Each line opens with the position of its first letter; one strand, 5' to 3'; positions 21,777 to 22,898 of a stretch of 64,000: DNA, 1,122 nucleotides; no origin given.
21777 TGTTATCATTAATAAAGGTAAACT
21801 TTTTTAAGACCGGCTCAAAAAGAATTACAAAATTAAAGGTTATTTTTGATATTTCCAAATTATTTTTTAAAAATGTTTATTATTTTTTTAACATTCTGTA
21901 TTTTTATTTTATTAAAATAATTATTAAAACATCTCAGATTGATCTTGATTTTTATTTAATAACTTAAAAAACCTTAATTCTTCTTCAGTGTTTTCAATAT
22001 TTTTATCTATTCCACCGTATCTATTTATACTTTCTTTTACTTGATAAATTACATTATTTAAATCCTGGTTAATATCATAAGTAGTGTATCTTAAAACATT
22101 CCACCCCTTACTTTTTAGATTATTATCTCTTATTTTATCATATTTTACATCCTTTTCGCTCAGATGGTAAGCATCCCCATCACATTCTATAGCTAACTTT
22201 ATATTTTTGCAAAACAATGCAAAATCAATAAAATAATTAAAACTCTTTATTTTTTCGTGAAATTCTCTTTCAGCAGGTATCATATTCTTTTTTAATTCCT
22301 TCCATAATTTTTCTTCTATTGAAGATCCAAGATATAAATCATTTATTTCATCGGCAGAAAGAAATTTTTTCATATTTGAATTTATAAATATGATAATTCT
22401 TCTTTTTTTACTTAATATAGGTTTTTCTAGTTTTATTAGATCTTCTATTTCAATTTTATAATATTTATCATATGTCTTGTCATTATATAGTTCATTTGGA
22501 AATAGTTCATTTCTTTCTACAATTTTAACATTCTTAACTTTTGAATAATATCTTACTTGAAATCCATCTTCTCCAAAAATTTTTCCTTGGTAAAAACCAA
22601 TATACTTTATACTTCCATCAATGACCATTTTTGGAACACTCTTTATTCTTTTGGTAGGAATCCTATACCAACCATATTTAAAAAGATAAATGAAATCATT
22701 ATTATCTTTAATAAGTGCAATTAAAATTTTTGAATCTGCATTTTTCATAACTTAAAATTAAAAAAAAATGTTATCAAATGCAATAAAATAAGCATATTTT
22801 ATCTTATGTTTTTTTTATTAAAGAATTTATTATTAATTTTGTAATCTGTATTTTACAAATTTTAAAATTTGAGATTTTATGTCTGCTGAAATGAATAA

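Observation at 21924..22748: DUF559 (Vsr-like) nuclease fused to an unknown N-terminal domain, sitting next to the tRNA-Tyr/Gly/Thr/Trp cluster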

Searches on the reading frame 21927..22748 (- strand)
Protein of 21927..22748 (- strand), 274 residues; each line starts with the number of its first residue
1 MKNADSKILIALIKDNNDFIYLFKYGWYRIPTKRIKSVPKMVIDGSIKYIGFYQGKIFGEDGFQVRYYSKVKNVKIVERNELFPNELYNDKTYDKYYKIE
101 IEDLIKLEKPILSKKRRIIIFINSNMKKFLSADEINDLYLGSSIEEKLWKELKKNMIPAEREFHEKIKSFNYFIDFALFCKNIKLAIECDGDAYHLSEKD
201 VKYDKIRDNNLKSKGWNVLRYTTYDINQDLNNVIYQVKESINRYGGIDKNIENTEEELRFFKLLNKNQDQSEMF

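Call 4: search_protein_families(library=pfam, proteins=[window:21927-22748:-], max_evalue=1)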
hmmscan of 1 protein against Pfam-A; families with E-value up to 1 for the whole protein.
window:21927-22748:- (274 aa): 2 families
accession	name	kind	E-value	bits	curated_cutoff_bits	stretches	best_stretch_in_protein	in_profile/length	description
PF04480.18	DUF559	-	1.6e-14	54.1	20.6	1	143-241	16-108/109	Protein of unknown function (DUF559)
PF18741.7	MTES_1575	-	3.2e-13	50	38.2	1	159-240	12-95/96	REase_MTES_1575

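Call 5: search_protein_families(library=ncbifam, proteins=[window:21927-22748:-], max_evalue=1)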
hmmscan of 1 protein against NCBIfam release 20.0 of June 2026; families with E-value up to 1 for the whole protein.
window:21927-22748:- (274 aa): 3 families
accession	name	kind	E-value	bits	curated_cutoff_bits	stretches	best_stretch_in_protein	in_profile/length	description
NF007294.0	PRK09767.1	equivalog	7.9e-09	35.6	218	1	144-244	19-113/117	DUF559 domain-containing protein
NF058533.1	antiphage_ProA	equivalog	1.7e-05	22.5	1500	1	163-249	1621-1711/1903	anti-phage protein ProA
TIGR00632.1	vsr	subfamily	0.15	12.3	97.85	0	198-221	92-115/119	DNA mismatch endonuclease Vsr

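Call 6: search_protein_families(library=padloc, proteins=[window:21927-22748:-], max_evalue=1)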
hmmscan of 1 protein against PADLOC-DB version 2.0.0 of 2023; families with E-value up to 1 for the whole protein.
window:21927-22748:- (274 aa): 3 families
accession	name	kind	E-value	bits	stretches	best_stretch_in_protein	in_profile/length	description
PDLC05009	PDC-S37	-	1.4e-08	31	1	138-245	1235-1342/1550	-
PDLC03678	HEase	-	3.9e-05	21.4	1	174-243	195-256/266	homing endonuclease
PDLC02194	Hhe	-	0.00038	15.7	1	171-235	1706-1774/1911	-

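Call 7: search_solved_structures(query=window:21927-22748:-, max_evalue=10, show_alignments=3)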
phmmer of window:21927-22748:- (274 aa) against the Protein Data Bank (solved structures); distinct sequences matched with E-value up to 10: 5.
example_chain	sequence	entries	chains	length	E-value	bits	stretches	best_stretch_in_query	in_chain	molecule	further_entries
3hrl_A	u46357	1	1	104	1.7e-07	34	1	142-238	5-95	Endonuclease-Like Protein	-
3r3p_A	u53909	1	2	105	0.0073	18.8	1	164-242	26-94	Mobile intron protein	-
7x2l_B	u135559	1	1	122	0.055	15.9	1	23-77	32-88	Nanobody 3-2A2-4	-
9ea9_F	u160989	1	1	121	0.38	13.2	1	23-79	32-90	Nanobody ciA-H7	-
6ui1_B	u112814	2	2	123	0.4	13.1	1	23-79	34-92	ciA-H7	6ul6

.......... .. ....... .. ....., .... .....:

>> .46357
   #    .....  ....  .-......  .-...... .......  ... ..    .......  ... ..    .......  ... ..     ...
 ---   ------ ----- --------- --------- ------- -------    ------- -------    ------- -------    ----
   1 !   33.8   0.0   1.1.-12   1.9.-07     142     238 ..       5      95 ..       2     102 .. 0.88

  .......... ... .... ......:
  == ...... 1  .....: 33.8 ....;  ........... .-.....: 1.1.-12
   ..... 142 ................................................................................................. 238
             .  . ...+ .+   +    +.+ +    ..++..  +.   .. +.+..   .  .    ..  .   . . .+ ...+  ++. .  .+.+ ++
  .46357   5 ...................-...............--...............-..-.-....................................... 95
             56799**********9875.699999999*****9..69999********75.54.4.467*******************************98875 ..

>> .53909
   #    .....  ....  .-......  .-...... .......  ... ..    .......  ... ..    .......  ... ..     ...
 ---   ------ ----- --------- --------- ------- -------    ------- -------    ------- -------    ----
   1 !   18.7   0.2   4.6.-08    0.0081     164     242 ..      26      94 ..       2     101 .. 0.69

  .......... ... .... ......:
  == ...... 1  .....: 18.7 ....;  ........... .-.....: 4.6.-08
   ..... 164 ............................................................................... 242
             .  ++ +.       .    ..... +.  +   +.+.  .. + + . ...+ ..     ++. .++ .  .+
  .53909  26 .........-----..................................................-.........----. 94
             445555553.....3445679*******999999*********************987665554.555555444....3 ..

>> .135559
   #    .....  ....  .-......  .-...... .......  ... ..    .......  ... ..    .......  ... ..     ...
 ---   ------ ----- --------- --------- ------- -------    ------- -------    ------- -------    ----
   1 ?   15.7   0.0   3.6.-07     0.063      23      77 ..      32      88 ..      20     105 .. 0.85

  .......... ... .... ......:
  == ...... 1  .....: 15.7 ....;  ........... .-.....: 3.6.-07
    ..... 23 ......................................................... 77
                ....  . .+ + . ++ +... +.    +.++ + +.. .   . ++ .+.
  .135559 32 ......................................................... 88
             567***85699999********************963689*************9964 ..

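Call 8: find_homologous_proteins(query=window:21927-22748:-)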
Query window:21927-22748:- (274 aa): 224 proteins with E <= 0.001 among 1553 candidates; the best 120 are listed.
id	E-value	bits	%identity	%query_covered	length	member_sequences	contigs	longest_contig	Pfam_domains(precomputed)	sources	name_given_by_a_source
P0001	4.7e-175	598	100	100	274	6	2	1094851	PF04480.19,PF18741.8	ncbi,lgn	-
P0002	7.4e-122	424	72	100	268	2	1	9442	PF04480.19,PF18741.8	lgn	-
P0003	5.8e-104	365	63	99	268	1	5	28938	PF04480.19,PF18741.8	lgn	-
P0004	2.7e-100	353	61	99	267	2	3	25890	PF04480.19,PF18741.8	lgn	-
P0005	1.6e-94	334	60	98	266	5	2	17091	PF04480.19,PF18741.8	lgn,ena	-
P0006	1.3e-91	325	59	98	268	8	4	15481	PF04480.19,PF18741.8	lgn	-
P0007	8.4e-87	309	60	90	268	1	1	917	PF04480.19,PF18741.8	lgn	-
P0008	9.6e-75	269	54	88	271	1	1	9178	PF04480.19,PF18741.8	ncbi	-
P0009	3.9e-73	264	51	94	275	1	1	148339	PF04480.19,PF18741.8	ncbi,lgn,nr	ncbi:MAG: hypothetical protein HW421_717 [Ignavibacteria bacterium]|nr:hypothetical protein [Ignavib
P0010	1.1e-72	263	71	65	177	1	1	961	PF04480.19,PF18741.8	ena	-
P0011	1.0e-69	253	49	99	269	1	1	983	PF04480.19,PF18741.8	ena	-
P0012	1.8e-69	252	50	88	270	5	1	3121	PF04480.19,PF18741.8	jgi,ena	-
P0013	5.6e-69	250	49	88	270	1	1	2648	PF04480.19,PF18741.8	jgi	jgi:very-short-patch-repair endonuclease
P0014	5.6e-69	250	51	87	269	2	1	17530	PF04480.19,PF18741.8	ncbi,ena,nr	ncbi:DUF559 domain-containing protein [bacterium]|nr:DUF559 domain-containing protein [bacterium]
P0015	1.1e-68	249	48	90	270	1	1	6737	PF04480.19,PF18741.8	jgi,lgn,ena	-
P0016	1.7e-68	249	45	97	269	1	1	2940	PF04480.19,PF18741.8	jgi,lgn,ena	-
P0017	3.7e-68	248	44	100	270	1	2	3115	PF04480.19,PF18741.8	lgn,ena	-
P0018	5.6e-68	247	46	93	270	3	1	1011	PF04480.19,PF18741.8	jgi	-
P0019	3.2e-67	245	49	87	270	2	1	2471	PF04480.19,PF18741.8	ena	-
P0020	3.1e-66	241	47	92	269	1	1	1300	PF04480.19,PF18741.8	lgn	-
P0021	3.5e-66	241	48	93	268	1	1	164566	PF04480.19,PF18741.8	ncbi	-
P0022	5.1e-66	241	44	96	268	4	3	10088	PF04480.19,PF18741.8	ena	-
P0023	9.2e-66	240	45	94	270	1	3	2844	PF04480.19,PF18741.8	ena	-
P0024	1.6e-65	239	50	89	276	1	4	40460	PF04480.19,PF18741.8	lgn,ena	-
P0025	2.6e-65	238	47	89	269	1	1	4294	PF04480.19,PF18741.8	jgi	jgi:very-short-patch-repair endonuclease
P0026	6.1e-65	237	46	89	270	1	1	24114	PF04480.19,PF18741.8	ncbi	-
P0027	1.2e-63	233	46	87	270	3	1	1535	PF04480.19,PF18741.8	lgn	-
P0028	2.6e-63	232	47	88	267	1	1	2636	PF04480.19,PF18741.8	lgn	-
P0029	9.0e-63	230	45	93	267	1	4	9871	PF04480.19,PF18741.8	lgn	-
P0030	1.4e-62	229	43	95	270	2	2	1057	PF04480.19,PF18741.8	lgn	-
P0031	1.6e-62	229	46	88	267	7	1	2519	PF04480.19,PF18741.8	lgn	-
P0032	2.0e-62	229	47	93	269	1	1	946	PF04480.19,PF18741.8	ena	-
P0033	2.8e-62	228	47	88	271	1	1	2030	PF04480.19,PF18741.8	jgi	jgi:very-short-patch-repair endonuclease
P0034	3.4e-62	228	45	90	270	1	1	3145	PF04480.19,PF18741.8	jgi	-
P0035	4.2e-62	228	45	88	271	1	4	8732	PF04480.19,PF18741.8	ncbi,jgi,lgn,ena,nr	ncbi:MAG: endonuclease domain-containing protein [Bacteroidetes bacterium]|nr:endonuclease domain-co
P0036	5.2e-62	228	44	89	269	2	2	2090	PF04480.19,PF18741.8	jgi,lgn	jgi:very-short-patch-repair endonuclease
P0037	9.6e-62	227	43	95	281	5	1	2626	PF04480.19,PF18741.8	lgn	-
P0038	1.7e-61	226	45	97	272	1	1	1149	PF04480.19,PF18741.8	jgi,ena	-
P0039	1.9e-61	226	45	90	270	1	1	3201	PF04480.19,PF18741.8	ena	-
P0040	2.5e-61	225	44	99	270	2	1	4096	PF04480.19,PF18741.8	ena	-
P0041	1.4e-60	223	43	88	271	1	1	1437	PF04480.19,PF18741.8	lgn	-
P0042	2.4e-60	222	42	97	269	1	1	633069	PF04480.19,PF18741.8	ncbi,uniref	ncbi:endonuclease domain-containing protein [Larkinella sp. GY13]|uniref:endonuclease domain-contain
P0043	2.5e-60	222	45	88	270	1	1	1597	PF04480.19,PF18741.8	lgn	-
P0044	4.2e-60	221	43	91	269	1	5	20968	PF04480.19,PF18741.8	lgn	-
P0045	8.2e-60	220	46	87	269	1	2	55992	PF04480.19,PF18741.8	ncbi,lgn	-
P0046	9.9e-60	220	46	90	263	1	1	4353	PF04480.19,PF18741.8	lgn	-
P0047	1.3e-59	220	54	73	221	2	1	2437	PF04480.19,PF18741.8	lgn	-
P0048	1.4e-59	220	45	88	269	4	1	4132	PF04480.19,PF18741.8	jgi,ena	-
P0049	1.7e-59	219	45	90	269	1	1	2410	PF04480.19,PF18741.8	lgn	-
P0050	2.2e-59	219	44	87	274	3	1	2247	PF04480.19,PF18741.8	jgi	jgi:very-short-patch-repair endonuclease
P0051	2.8e-59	219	45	88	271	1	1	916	PF04480.19,PF18741.8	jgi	-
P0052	5.5e-59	218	46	88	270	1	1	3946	PF04480.19,PF18741.8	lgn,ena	-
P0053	1.0e-58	217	43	90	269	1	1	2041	PF04480.19,PF18741.8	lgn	-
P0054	1.3e-58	216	44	88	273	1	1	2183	PF04480.19,PF18741.8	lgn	-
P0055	3.4e-58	215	42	88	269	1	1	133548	PF04480.19,PF18741.8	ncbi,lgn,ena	-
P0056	3.8e-58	215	41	97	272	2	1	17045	PF04480.19,PF18741.8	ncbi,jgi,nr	ncbi:DUF559 domain-containing protein [Bacteroidetes/Chlorobi group bacterium ChocPot_Mid]|nr:MAG: D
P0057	4.9e-58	215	44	90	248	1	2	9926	PF04480.19,PF18741.8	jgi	jgi:very-short-patch-repair endonuclease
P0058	1.6e-57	213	43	97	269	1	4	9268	PF04480.19,PF18741.8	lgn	-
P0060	4.3e-57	211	42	90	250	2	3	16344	PF04480.19,PF18741.8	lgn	-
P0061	6.6e-57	211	42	97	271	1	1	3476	PF04480.19,PF18741.8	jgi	-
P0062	8.4e-57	211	44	90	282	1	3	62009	PF04480.19,PF18741.8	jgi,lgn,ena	jgi:very-short-patch-repair endonuclease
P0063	1.0e-56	210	42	99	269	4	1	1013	PF04480.19,PF18741.8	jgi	jgi:very-short-patch-repair endonuclease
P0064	2.0e-56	209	42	88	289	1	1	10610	PF04480.19,PF18741.8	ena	-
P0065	7.1e-56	207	41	89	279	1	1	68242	PF04480.19,PF18741.8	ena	-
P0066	5.0e-55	205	39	89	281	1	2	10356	PF04480.19,PF18741.8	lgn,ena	-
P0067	5.0e-55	205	43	93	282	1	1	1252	PF04480.19,PF18741.8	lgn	-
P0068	5.3e-55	205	42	88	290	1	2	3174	PF04480.19,PF18741.8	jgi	jgi:very-short-patch-repair endonuclease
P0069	6.3e-55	204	42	88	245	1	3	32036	PF04480.19,PF18741.8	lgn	-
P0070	9.5e-55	204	40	88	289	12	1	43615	PF04480.19,PF18741.8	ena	-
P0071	9.5e-55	204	46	87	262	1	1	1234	PF04480.19,PF18741.8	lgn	-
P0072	3.1e-54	202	39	88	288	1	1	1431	PF04480.19,PF18741.8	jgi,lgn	-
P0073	6.0e-54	201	40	89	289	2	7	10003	PF04480.19,PF18741.8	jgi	-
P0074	1.7e-53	200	40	90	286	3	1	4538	PF04480.19,PF18741.8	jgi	jgi:very-short-patch-repair endonuclease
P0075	3.7e-53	199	42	93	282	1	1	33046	PF04480.19,PF18741.8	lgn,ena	-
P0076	4.9e-53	198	40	88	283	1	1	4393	PF04480.19,PF18741.8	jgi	jgi:very-short-patch-repair endonuclease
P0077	6.3e-53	198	39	97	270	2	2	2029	PF04480.19,PF18741.8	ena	-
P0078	7.3e-53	198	39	99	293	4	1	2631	PF04480.19,PF18741.8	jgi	-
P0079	7.8e-53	198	41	97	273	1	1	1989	PF04480.19,PF18741.8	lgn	-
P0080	1.1e-52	197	43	88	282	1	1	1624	PF04480.19,PF18741.8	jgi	-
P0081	1.8e-52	196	42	88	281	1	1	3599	PF04480.19,PF18741.8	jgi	-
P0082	2.1e-52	196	38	89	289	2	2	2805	PF04480.19,PF18741.8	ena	-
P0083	3.5e-52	195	40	91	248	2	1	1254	PF04480.19,PF18741.8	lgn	-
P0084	3.8e-52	195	39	89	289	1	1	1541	PF04480.19,PF18741.8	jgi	jgi:very-short-patch-repair endonuclease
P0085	5.2e-52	195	38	90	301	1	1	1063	PF04480.19,PF18741.8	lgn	-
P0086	5.3e-52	195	43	90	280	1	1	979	PF04480.19,PF18741.8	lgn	-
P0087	6.9e-52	194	40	91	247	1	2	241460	PF04480.19,PF18741.8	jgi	-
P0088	7.7e-52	194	39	88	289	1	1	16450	PF04480.19,PF18741.8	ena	-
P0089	1.1e-51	194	38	89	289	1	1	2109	PF04480.19,PF18741.8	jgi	-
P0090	1.1e-51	194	38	89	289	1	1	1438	PF04480.19,PF18741.8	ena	-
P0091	1.7e-51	193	39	88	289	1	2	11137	PF04480.19,PF18741.8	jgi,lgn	-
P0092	2.2e-51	193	39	90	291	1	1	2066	PF04480.19,PF18741.8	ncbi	-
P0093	2.4e-51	193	36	100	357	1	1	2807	PF04480.19,PF18741.8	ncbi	-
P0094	3.1e-51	192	37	88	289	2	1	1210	PF04480.19,PF18741.8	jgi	jgi:very-short-patch-repair endonuclease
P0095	3.2e-51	192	40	100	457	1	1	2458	PF04480.19,PF18741.8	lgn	-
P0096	6.0e-51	191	39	88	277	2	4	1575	PF04480.19,PF18741.8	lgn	-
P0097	6.2e-51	191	38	93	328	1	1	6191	PF04480.19,PF18741.8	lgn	-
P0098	6.7e-51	191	38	90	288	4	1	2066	PF04480.19,PF18741.8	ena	-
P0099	1.1e-50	190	37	90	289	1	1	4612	PF04480.19,PF18741.8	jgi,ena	-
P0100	1.8e-50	190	39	89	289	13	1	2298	PF04480.19,PF18741.8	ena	-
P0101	2.0e-50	190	38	90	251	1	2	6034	PF04480.19,PF18741.8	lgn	-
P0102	2.0e-50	190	39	92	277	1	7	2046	PF04480.19,PF18741.8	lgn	-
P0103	2.5e-50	189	38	88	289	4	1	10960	PF04480.19,PF18741.8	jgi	jgi:very-short-patch-repair endonuclease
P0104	3.4e-50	189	38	88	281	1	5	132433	PF04480.19,PF18741.8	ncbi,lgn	-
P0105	4.1e-50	189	39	88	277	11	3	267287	PF04480.19,PF18741.8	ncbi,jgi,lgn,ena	jgi:very-short-patch-repair endonuclease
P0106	4.2e-50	189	39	90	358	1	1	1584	PF04480.19,PF18741.8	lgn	-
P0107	4.5e-50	188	39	89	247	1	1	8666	PF04480.19,PF18741.8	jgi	-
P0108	8.2e-50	188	40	88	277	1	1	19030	PF04480.19,PF18741.8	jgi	jgi:very-short-patch-repair endonuclease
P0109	9.3e-50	187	38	88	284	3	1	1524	PF04480.19,PF18741.8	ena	-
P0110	9.3e-50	187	37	89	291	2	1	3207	PF04480.19,PF18741.8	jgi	jgi:very-short-patch-repair endonuclease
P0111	1.0e-49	187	42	88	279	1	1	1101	PF04480.19,PF18741.8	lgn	-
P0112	1.1e-49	187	38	90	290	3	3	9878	PF04480.19,PF18741.8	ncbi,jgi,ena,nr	ncbi:MAG TPA: DUF559 domain-containing protein [Anaerolineales bacterium]|nr:DUF559 domain-containin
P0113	1.2e-49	187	38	91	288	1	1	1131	PF04480.19,PF18741.8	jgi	jgi:very-short-patch-repair endonuclease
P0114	1.5e-49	187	41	88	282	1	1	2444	PF04480.19,PF18741.8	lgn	-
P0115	1.6e-49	187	39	88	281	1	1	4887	PF04480.19,PF18741.8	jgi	jgi:very-short-patch-repair endonuclease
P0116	1.8e-49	186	39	90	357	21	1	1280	PF04480.19,PF18741.8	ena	-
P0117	3.1e-49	186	36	90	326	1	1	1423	PF04480.19,PF18741.8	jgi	jgi:very-short-patch-repair endonuclease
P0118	3.1e-49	186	39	88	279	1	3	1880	PF04480.19,PF18741.8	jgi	jgi:very-short-patch-repair endonuclease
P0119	3.3e-49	186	39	88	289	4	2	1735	PF04480.19,PF18741.8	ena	-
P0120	4.8e-49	185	41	90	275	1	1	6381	PF04480.19,PF18741.8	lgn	-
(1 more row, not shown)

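Call 9: search_protein_families(library=phrogs, proteins=[window:21927-22748:-], max_evalue=1)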
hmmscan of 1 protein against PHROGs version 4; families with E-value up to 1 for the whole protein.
window:21927-22748:- (274 aa): 3 families
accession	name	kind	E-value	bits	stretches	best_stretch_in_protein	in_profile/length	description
phrog_503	-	unknown function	6.3e-06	27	1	142-243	32-132/144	-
phrog_20780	-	unknown function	0.081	14.1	1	180-268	18-104/117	-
phrog_37862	-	DNA, RNA and nucleotide metabolism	0.21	12.6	0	163-208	22-67/142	endonuclease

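Call 13: find_encoding_contigs(protein=P0001, flank=6000, max_places=4)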
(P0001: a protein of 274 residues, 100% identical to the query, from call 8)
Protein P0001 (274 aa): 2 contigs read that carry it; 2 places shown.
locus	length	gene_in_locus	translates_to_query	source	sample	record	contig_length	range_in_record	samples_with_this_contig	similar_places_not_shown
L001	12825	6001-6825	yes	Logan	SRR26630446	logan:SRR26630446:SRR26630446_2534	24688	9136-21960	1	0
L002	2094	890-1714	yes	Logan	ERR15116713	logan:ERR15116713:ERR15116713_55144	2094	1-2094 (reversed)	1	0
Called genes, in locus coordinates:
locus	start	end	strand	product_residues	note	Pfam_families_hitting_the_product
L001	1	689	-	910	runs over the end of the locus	PF00326:Peptidase_S9, PF20434:BD-FAE (weak)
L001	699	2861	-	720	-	PF00654:Voltage_CLC, PF00571:CBS (faint), PF02080:TrkA_C (weak)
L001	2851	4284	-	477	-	-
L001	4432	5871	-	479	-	PF00575:S1, PF23459:S1_RRP5 (faint), PF00575:S1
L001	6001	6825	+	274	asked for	PF04480:DUF559, PF18741:MTES_1575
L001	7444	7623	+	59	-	PF00584:SecE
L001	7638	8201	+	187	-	PF02357:NusG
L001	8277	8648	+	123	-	PF03946:Ribosomal_L11_N, PF00298:Ribosomal_L11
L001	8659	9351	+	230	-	PF00687:Ribosomal_L1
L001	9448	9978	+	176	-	PF00466:Ribosomal_L10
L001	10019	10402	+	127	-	PF16320:Ribosomal_L12_N, PF00542:Ribosomal_L12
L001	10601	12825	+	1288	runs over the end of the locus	PF04563:RNA_pol_Rpb2_1, PF04561:RNA_pol_Rpb2_2, PF04565:RNA_pol_Rpb2_3, PF10385:RNA_pol_Rpb2_45, PF00562:RNA_pol_Rpb2_6, PF04560:RNA_pol_Rpb2_7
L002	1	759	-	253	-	?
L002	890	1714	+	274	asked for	PF04480:DUF559, PF18741:MTES_1575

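Call 14: list_cluster_members(proteins=[P0001, P0009, P0042, P0105])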
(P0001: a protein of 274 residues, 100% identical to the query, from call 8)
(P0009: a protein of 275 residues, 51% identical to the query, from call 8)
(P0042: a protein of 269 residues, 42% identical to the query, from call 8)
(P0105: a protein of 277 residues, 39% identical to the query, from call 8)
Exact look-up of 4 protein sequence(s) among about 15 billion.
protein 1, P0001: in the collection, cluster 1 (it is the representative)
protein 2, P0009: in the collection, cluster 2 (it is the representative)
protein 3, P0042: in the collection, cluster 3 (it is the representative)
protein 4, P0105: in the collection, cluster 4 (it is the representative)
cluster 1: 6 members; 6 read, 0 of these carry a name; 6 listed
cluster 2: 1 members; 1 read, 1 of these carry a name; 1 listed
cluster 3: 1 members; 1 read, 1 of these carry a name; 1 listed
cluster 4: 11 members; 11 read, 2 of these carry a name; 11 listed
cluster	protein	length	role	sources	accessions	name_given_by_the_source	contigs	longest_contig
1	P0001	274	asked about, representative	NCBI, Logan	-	-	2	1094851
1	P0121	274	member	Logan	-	-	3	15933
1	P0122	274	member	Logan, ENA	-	-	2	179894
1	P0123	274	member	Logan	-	-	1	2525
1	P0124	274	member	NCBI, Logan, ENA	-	-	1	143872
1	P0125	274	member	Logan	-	-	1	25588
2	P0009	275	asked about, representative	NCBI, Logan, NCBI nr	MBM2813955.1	MAG: hypothetical protein HW421_717 [Ignavibacteria bacterium] | hypothetical protein [Ignavibacteria bacterium]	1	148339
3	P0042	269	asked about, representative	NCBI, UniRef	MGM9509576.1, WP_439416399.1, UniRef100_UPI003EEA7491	endonuclease domain-containing protein [Larkinella sp. GY13] | endonuclease domain-containing protein n=1 Tax=Larkinella sp. GY13 TaxID=3453720 ...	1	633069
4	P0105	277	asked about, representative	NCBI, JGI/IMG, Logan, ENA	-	very-short-patch-repair endonuclease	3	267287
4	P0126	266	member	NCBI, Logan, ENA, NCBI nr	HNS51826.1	MAG TPA: DUF559 domain-containing protein [Anaerolineae bacterium] | DUF559 domain-containing protein [Anaerolineae bacterium]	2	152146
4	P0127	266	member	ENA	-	-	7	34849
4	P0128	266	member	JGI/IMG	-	-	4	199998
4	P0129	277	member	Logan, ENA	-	-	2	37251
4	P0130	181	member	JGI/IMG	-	-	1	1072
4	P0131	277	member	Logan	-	-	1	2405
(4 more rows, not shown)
